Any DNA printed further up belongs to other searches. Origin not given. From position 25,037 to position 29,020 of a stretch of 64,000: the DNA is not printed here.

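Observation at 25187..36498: Helicase / DUF1156 methylase / DUF499-HEPN ATPase defence-like module with an embedded protease cassette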

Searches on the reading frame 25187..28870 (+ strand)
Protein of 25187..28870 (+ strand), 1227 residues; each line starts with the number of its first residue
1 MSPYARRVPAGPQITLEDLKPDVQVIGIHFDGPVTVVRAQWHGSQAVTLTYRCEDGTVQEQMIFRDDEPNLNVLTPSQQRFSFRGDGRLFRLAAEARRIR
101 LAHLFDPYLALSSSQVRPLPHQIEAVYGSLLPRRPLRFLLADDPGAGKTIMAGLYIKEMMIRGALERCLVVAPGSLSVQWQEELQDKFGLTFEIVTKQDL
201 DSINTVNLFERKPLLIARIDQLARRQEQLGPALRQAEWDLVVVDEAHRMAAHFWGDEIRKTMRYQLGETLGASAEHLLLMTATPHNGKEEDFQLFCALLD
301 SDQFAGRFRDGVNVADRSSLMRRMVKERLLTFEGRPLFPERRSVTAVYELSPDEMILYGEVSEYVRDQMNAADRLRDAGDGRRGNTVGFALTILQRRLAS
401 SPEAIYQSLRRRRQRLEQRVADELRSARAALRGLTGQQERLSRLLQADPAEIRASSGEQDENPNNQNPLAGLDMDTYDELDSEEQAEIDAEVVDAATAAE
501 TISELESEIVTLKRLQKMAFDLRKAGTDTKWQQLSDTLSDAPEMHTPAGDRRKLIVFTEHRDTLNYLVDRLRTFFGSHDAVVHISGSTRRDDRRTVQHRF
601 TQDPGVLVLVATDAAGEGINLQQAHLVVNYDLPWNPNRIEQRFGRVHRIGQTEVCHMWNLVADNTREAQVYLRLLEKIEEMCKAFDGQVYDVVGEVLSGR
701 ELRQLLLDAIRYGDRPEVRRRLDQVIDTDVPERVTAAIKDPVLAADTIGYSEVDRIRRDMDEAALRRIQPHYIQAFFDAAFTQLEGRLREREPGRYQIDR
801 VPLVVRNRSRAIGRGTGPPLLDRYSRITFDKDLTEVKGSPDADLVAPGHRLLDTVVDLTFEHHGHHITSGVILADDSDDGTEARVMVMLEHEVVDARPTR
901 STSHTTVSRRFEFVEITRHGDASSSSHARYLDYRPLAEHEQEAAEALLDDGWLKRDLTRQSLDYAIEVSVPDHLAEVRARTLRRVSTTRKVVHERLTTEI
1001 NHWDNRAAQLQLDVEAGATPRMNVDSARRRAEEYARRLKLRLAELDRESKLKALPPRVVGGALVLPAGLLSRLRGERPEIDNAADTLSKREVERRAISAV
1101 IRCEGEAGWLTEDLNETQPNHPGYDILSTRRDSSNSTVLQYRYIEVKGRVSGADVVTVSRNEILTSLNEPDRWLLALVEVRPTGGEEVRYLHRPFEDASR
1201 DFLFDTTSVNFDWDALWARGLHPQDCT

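Call 4: search_protein_families(library=pfam, proteins=[window:25187-28870:+], max_evalue=0.01)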
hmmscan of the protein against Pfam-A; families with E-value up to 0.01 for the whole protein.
window:25187-28870:+ (1227 aa): 8 families
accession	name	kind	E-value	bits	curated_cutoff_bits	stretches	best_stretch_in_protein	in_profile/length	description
PF00271.37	Helicase_C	-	8.4e-22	78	23.5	1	550-650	14-110/110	Helicase conserved C-terminal domain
PF13020.12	NOV_C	-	4.8e-15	55.8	22.1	1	1092-1181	1-82/91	Protein NO VEIN, C-terminal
PF04851.21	ResIII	-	6e-13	49.5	22.5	1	117-285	3-163/164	Type III restriction enzyme, res subunit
PF00176.29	SNF2-rel_dom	-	2e-12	47.3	24.9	1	138-304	20-183/290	SNF2-related domain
PF00270.35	DEAD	-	1.9e-08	34.7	26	1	139-285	18-161/167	DEAD/DEAH box helicase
PF09848.15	SLFN-g3_helicase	-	0.00026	20.8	24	1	143-251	9-93/354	Schlafen group 3, DNA/RNA helicase domain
PF18766.7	SWI2_SNF2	-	0.0026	17.9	26.7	1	145-312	28-184/221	SWI2/SNF2 ATPase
PF05127.21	NAT10_TcmA_helicase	-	0.0081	16.5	22.7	0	142-250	4-102/176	RNA cytidine acetyltransferase NAT10/TcmA, helicase domain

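Call 5: search_protein_families(library=padloc, proteins=[window:25187-28870:+], max_evalue=0.01)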
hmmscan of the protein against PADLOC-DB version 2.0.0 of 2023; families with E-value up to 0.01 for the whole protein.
window:25187-28870:+ (1227 aa): 53 families (the best 25 are shown)
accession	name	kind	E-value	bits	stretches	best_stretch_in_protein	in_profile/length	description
PDLC00659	HmaA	-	0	1436.1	1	14-1224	2-1173/1176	SNF2 helicase / DEAD-box helicase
PDLC02620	DrmD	-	1.9e-112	375.1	2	102-422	84-398/1060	DrmD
PDLC02500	BrxHI|BrxHII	-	5.9e-94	314.3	1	96-735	69-657/933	BrxHI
PDLC02621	DrmD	-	1.1e-91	306.6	2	136-427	139-436/1040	DrmD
PDLC02504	BrxHI|BrxHII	-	7.5e-82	273.7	2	66-424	62-408/971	BrxHII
PDLC02572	DrmA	-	2e-60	202.8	2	136-422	136-428/1043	DrmA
PDLC02632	DrmD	-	7e-55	184.7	2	137-419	142-428/662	DrmD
PDLC02619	DrmD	-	1.3e-52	177.1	3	106-417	21-324/872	DrmD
PDLC02633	DrmD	-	3.3e-51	172.2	2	123-424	131-435/839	DrmD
PDLC02623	DrmD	-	1.1e-50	170.4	2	477-708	460-679/1040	DrmD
PDLC02840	DpdE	-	1.4e-42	144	2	111-304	153-322/1091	DpdE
PDLC02634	DrmD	-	7.1e-42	141.2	2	106-418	80-386/900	DrmD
PDLC02843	DpdE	-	9e-42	141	2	110-305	151-318/1091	DpdE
PDLC02624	DrmD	-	5.8e-39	132.1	2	156-418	2-268/652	DrmD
PDLC02853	DpdE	-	1.6e-33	113.8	2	85-429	65-422/985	DpdE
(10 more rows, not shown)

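Call 28: search_protein_families(library=ncbifam, proteins=[window:25187-28867:+], max_evalue=0.01)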
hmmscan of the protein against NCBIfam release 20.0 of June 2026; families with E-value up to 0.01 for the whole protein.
window:25187-28867:+ (1227 aa): 26 families (the best 25 are shown)
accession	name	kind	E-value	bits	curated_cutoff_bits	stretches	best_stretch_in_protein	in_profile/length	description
NF038317.1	DISARM_DrmD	equivalog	5.3e-106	356.1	610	1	136-1050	125-991/1021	DISARM system SNF2-like helicase DrmD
NF041062.1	DpdE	equivalog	5.1e-57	193.6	500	1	110-677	146-671/1048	protein DpdE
NF003426.0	PRK04914.1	equivalog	2.8e-52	178.1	576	2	70-305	105-337/959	RNA polymerase-associated protein RapA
NF038318.1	DISARM_DrmD_b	equivalog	1e-51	176.1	950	2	98-417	12-321/868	DISARM system SNF2-like helicase DrmD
NF042964.1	phospholipD_antiphage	equivalog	1.7e-49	169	1100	2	489-694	635-834/895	phospholipase D-like domain-containing anti-phage protein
NF053675.1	pilus_reg_Snf2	equivalog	6.1e-20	70.9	1100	2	550-671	877-994/1029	pilus expression-regulating Snf2 family helicase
NF058637.1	helic_SCO1167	equivalog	1.8e-19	69.3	1200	2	555-705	783-928/932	SCO1167/SCO6262 family helicase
NF041790.1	anti-phage_ZorD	equivalog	3.3e-16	58.4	1500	1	552-656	923-1031/1035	type I Zorya anti-phage system protein ZorD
NF008394.0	PRK11192.1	equivalog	2.3e-11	43.2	507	1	551-652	247-344/441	ATP-dependent RNA helicase SrmB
NF010337.0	PRK13766.1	equivalog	6.8e-11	41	610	1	513-684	331-500/781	Hef nuclease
NF008744.0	PRK11776.1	equivalog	3e-10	39.3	524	1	553-660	244-347/460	ATP-dependent RNA helicase DbpA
NF053711.1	RNA_heli_RhlE1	exception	9.9e-10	37.7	750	1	552-653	245-342/434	RNA helicase RhlE1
TIGR00614.1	recQ_fam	subfamily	1.3e-09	37.4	219.8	1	536-707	211-375/470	RecQ family ATP-dependent DNA helicase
NF002340.1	PRK01297.1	equivalog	2e-09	36.8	564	1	551-654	249-348/372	ATP-dependent RNA helicase RhlB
NF053631.1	RNA_helic_CshA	equivalog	2.1e-09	36.8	646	1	582-680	265-357/434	degradosome RNA helicase CshA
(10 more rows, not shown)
